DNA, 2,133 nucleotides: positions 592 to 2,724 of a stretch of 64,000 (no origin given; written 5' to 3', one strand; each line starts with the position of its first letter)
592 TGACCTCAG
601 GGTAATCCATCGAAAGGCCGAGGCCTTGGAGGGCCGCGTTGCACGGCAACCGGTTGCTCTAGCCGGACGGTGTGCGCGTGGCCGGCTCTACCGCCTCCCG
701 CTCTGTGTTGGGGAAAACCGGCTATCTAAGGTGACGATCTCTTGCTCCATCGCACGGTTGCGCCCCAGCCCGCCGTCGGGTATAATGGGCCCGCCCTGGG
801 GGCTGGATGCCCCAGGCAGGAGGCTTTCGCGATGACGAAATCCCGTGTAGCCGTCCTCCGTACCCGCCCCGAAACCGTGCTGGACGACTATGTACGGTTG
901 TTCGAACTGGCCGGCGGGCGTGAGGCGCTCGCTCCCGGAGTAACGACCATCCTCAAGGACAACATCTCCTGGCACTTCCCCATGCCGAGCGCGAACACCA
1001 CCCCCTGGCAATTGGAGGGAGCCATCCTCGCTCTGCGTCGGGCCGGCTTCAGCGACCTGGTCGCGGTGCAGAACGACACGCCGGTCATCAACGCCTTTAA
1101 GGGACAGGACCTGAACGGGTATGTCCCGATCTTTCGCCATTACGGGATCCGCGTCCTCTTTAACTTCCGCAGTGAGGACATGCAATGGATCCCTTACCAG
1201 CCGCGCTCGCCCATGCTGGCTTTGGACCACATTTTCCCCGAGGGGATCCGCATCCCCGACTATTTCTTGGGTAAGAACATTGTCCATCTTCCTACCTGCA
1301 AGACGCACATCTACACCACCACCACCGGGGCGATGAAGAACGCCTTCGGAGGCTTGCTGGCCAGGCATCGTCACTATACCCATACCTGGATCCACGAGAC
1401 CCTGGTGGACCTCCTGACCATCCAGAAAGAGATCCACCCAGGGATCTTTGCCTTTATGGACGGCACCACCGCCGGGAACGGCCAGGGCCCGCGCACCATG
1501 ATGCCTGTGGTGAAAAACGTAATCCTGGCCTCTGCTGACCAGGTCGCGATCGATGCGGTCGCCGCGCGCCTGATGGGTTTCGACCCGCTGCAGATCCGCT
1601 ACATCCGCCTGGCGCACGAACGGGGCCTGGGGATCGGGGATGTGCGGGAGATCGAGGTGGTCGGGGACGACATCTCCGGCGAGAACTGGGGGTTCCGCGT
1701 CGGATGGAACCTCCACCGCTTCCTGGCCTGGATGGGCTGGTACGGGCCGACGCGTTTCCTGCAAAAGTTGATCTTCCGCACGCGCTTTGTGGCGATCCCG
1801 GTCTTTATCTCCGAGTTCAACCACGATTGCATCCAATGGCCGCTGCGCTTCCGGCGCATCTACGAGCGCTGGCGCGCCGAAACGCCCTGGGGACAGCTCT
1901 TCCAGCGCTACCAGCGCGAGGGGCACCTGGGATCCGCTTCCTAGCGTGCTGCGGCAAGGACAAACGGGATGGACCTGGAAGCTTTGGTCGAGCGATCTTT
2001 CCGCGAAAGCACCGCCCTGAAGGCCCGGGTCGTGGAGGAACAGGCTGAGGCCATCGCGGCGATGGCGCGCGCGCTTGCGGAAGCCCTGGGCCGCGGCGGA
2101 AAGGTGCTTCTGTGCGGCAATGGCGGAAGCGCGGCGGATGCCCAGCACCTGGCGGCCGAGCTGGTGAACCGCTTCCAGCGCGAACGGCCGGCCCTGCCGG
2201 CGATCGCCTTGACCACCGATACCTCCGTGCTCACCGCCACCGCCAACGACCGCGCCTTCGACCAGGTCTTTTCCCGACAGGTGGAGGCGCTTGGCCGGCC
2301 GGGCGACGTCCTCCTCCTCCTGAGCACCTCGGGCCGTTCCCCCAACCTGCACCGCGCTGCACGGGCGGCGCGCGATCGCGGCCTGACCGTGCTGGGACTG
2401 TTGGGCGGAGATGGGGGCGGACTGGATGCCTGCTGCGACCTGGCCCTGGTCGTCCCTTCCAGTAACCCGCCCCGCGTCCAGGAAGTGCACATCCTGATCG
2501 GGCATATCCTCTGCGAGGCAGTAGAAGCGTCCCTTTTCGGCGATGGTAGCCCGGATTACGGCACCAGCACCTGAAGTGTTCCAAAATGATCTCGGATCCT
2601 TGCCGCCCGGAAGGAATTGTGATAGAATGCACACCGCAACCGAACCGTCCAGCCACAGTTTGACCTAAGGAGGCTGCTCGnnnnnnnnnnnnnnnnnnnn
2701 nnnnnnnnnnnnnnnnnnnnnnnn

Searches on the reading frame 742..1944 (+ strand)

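Call 69: search_protein_families(library=pfam, proteins=[window:742-1944:+], max_evalue=0.00001)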
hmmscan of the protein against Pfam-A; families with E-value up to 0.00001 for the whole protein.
window:742-1944:+ (400 aa): 1 family
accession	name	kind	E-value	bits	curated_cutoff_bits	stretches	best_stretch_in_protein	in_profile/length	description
PF04015.17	DUF362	-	8.3e-24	85.2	24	1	71-276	3-200/200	Domain of unknown function (DUF362)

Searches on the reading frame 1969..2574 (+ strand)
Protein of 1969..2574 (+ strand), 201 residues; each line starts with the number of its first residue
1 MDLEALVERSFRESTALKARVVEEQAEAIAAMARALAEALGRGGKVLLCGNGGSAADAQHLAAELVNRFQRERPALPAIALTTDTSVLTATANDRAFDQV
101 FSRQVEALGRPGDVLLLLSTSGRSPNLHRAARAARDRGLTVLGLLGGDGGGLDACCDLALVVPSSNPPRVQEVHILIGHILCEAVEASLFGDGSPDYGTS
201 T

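Call 69: search_protein_families(library=pfam, proteins=[window:1969-2574:+], max_evalue=0.00001)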
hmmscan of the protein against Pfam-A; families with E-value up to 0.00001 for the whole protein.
window:1969-2574:+ (201 aa): 1 family
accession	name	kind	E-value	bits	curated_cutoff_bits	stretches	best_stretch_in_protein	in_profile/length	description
PF13580.11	SIS_2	-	3.4e-34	118.3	27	1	12-146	4-138/138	SIS domain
